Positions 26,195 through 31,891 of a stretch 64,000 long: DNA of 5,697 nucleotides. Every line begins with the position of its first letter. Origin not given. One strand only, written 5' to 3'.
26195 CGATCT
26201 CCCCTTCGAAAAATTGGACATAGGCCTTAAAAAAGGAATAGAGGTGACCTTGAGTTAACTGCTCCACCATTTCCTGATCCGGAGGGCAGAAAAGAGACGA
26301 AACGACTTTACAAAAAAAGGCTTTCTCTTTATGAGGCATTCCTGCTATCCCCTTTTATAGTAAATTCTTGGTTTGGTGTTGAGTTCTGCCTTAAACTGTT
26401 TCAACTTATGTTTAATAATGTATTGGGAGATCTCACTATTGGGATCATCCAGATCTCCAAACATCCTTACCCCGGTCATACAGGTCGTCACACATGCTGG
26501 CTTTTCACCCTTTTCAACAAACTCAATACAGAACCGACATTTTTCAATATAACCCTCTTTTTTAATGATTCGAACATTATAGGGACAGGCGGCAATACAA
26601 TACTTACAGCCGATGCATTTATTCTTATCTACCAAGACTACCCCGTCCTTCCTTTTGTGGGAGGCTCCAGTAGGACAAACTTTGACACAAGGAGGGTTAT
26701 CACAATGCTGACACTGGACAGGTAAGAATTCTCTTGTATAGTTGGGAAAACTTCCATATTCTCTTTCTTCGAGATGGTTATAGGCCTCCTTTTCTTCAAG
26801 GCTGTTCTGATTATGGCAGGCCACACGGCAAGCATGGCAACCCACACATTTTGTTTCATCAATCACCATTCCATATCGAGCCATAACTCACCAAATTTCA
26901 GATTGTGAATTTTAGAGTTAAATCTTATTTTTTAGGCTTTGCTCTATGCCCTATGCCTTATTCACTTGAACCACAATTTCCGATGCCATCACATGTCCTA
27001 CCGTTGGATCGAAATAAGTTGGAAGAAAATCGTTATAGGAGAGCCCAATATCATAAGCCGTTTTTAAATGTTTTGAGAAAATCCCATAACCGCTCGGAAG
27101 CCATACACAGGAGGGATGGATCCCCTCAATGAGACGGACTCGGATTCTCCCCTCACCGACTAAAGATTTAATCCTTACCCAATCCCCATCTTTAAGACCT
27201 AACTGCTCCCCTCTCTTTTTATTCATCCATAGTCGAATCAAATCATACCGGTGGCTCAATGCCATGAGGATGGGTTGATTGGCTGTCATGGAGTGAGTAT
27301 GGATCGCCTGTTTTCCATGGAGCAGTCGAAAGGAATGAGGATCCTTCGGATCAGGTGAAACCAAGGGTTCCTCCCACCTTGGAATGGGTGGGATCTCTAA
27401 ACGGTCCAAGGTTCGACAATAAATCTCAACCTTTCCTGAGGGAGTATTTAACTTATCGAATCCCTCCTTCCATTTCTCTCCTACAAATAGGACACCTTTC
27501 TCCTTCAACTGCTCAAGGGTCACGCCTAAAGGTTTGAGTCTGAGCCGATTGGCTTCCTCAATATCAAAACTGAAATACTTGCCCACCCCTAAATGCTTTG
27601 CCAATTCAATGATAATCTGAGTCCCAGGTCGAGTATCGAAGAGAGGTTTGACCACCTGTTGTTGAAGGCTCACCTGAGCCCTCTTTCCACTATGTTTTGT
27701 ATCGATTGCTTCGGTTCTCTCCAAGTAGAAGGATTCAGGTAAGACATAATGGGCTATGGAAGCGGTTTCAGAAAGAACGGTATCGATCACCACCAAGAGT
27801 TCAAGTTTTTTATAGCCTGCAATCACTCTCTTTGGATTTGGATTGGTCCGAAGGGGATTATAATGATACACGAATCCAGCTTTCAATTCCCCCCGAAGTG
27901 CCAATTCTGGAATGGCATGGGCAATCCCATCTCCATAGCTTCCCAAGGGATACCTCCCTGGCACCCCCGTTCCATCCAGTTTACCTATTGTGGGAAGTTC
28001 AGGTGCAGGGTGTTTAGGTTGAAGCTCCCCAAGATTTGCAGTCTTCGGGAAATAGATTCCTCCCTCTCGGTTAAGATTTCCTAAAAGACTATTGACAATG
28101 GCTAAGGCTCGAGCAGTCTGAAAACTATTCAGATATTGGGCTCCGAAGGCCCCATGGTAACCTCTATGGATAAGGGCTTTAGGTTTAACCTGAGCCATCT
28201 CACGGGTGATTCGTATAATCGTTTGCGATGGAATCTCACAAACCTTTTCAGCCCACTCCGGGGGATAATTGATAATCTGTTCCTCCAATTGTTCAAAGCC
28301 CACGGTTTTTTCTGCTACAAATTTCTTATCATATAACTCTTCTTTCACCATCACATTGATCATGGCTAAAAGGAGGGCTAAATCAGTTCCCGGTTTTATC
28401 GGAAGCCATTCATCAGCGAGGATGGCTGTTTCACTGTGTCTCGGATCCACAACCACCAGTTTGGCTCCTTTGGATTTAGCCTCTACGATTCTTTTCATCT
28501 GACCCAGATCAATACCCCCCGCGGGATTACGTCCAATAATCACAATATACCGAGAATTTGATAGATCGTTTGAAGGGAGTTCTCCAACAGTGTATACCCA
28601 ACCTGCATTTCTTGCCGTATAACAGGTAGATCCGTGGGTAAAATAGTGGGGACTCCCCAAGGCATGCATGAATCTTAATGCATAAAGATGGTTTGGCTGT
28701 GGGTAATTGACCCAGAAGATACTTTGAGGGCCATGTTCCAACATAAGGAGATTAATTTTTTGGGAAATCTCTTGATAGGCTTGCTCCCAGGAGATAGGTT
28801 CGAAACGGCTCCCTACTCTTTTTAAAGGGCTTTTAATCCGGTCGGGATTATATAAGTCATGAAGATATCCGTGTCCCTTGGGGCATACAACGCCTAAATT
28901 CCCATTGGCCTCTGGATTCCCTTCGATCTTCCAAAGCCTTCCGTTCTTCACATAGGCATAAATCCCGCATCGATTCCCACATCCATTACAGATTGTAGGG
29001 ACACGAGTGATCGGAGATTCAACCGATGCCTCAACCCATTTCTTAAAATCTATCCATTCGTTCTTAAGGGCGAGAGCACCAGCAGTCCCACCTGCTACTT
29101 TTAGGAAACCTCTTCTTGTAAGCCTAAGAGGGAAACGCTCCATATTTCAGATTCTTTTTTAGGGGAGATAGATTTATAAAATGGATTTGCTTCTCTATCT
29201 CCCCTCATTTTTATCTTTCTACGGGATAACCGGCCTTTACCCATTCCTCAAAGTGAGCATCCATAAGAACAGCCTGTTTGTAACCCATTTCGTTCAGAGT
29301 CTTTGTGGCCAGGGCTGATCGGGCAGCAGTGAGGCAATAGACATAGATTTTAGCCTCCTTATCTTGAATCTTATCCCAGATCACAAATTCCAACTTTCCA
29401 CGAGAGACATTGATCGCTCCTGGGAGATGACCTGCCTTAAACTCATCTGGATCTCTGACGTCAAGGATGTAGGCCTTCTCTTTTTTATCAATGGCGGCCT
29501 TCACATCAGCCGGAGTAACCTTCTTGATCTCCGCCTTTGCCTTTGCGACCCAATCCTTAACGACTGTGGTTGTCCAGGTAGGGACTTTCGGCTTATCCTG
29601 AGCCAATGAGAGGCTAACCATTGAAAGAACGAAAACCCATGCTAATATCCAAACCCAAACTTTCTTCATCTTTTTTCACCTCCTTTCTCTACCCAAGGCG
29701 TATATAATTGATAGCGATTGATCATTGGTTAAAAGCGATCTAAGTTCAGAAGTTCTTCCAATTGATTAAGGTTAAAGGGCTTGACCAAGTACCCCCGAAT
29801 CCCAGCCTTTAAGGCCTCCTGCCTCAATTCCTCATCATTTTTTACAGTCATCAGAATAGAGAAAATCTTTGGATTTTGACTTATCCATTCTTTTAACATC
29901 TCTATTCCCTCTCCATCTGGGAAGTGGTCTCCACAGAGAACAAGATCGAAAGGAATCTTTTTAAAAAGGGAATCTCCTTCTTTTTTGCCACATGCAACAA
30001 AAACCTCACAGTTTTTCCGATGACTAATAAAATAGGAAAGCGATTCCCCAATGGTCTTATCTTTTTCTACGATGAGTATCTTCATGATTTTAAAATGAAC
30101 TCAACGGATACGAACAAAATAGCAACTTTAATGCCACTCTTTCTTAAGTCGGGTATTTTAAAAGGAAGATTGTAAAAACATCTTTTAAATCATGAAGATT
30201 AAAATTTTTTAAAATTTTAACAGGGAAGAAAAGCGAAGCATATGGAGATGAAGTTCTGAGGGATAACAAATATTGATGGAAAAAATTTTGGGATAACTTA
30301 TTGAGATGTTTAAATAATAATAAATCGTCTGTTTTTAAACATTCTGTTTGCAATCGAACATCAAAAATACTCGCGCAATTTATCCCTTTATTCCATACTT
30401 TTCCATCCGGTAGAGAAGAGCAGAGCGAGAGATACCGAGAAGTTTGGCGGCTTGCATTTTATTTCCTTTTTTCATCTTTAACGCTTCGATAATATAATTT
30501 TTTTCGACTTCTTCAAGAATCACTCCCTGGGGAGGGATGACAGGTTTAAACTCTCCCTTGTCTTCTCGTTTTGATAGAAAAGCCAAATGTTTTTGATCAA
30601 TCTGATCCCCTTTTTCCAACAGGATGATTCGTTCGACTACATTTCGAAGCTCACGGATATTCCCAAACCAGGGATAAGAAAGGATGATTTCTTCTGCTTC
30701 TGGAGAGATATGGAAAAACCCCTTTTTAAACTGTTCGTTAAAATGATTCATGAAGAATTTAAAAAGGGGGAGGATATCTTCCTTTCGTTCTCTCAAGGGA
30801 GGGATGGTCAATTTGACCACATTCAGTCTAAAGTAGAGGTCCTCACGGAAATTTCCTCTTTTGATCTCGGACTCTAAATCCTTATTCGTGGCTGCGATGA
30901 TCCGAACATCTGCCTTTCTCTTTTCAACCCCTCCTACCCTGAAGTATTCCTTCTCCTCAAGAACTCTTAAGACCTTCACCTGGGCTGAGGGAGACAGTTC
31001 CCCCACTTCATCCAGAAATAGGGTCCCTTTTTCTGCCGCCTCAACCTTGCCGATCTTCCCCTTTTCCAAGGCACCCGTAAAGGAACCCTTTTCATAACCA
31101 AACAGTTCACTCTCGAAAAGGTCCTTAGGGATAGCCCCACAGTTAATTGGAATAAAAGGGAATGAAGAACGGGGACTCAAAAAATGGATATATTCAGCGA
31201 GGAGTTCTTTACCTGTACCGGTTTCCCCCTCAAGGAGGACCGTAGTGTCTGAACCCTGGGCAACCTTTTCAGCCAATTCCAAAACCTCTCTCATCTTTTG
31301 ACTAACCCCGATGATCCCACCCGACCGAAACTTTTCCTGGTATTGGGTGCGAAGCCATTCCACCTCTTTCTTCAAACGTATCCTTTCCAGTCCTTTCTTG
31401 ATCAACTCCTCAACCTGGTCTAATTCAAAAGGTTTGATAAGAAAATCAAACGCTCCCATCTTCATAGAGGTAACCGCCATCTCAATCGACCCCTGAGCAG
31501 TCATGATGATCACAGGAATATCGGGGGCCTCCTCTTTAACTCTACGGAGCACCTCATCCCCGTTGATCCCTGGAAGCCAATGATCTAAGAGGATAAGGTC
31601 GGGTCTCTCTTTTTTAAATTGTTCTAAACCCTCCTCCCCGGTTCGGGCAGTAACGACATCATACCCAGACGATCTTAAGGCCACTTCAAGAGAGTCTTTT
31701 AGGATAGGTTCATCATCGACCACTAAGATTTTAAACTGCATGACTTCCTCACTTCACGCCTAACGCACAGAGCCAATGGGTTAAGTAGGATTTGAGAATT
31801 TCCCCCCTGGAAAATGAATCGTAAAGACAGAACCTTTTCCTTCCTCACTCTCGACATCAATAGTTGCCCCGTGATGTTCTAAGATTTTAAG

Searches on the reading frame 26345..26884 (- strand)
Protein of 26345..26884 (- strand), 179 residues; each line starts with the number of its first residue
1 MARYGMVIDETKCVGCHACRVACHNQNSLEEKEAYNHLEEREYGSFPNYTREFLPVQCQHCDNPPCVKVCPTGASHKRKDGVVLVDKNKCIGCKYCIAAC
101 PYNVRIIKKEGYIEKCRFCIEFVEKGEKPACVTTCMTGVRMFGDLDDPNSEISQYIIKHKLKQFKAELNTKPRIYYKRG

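Call 47: search_protein_families(library=pfam, proteins=[window:26345-26884:-], max_evalue=0.00001)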
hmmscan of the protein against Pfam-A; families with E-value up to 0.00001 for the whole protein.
window:26345-26884:- (179 aa): 8 families
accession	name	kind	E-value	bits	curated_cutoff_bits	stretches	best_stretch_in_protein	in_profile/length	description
PF13247.11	Fer4_11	-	1.8e-27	95.9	26.2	1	52-144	4-99/100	4Fe-4S dicluster domain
PF12838.12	Fer4_7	-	1.6e-12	48.1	27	1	12-74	1-52/52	4Fe-4S dicluster domain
PF13187.11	Fer4_9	-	1.4e-10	41.4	27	1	12-74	1-51/52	4Fe-4S dicluster domain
PF13237.11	Fer4_10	-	3.2e-10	40.2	25.5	0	55-101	6-53/53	4Fe-4S dicluster domain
PF12837.12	Fer4_6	-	3.6e-10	39.7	25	1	82-104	1-23/24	4Fe-4S binding domain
PF12797.12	Fer4_2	-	4.5e-10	39.3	24.5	1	82-102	2-22/22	4Fe-4S binding domain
PF00037.32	Fer4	-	1.6e-08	34.5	21.1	1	84-104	2-22/24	4Fe-4S binding domain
PF25160.1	LdpA_Fe-S-bd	-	3.3e-06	27.2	27.6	0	61-104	5-42/49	LdpA Fe-S cluster-binding domain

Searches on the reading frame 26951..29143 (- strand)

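Call 48: search_protein_families(library=pfam, proteins=[window:26951-29143:-], max_evalue=0.00001)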
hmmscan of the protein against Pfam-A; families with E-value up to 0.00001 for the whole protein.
window:26951-29143:- (730 aa): 3 families
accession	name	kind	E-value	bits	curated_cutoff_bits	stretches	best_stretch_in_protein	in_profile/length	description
PF00384.28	Molybdopterin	-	4.8e-42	144.7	24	1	102-516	1-352/353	Molybdopterin oxidoreductase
PF01568.27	Molydop_binding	-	1.8e-13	50.9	26.8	1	605-716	1-102/110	Molydopterin dinucleotide binding domain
PF04879.21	Molybdop_Fe4S4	-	9.4e-12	45.2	22.7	1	46-92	2-48/55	Molybdopterin oxidoreductase Fe4S4 domain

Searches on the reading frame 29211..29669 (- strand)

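Call 48: search_protein_families(library=pfam, proteins=[window:29211-29669:-], max_evalue=0.00001)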
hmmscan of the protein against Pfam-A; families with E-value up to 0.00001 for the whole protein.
window:29211-29669:- (152 aa): 1 family
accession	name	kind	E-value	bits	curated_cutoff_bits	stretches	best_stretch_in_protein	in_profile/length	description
PF00581.25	Rhodanese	-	5.9e-20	72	22.2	1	52-145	1-101/102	Rhodanese-like domain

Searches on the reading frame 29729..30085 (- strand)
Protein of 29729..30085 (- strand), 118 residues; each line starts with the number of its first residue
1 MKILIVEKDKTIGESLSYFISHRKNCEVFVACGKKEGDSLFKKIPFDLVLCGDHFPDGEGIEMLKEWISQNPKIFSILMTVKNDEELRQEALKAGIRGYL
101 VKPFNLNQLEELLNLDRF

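Call 48: search_protein_families(library=pfam, proteins=[window:29729-30085:-], max_evalue=0.00001)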
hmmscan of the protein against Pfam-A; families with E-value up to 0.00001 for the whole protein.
window:29729-30085:- (118 aa): 1 family
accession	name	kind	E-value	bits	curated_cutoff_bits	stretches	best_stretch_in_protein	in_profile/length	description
PF00072.30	Response_reg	-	1.7e-17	64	30.2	1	3-113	1-110/111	Response regulator receiver domain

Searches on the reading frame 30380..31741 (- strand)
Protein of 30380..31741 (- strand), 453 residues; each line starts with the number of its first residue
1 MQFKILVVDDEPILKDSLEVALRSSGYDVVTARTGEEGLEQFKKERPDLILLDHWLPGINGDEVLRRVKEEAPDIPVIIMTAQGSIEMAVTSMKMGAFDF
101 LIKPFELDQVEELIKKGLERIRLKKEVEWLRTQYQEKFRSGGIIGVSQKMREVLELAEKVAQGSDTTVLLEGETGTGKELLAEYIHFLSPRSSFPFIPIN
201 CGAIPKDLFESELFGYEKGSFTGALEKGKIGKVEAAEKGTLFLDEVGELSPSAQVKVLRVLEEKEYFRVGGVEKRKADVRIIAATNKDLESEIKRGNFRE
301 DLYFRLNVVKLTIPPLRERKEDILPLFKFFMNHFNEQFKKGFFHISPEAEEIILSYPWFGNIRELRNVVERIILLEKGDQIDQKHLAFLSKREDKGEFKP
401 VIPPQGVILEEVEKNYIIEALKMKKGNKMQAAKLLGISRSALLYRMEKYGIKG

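Call 48: search_protein_families(library=pfam, proteins=[window:30380-31741:-], max_evalue=0.00001)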
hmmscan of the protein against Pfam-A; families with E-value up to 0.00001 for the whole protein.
window:30380-31741:- (453 aa): 8 families
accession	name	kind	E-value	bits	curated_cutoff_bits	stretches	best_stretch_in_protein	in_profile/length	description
PF00158.32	Sigma54_activat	-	1.5e-67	226.9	20.2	1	143-311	1-167/168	Sigma-54 interaction domain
PF00072.30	Response_reg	-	2.7e-31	108.5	30.2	1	5-114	1-110/111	Response regulator receiver domain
PF25601.1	AAA_lid_14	-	1.1e-22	80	27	1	317-389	1-73/87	AAA+ ATPase lid domain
PF14532.12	Sigma54_activ_2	-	2e-20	73.9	25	1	145-316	2-138/138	Sigma-54 interaction domain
PF02954.25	HTH_8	-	4.5e-14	52.3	22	1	409-449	2-42/42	Bacterial regulatory protein, Fis family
PF07728.20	AAA_5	-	6.1e-10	39.7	22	1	168-287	2-123/139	AAA domain (dynein-related subfamily)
PF01078.27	Mg_chelatase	-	7.1e-07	29.3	20.3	0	220-286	89-157/207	Magnesium chelatase, subunit ChlI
PF00004.35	AAA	-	9.3e-06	26.6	21.2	0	168-305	1-130/131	ATPase family associated with various cellular activities (AAA)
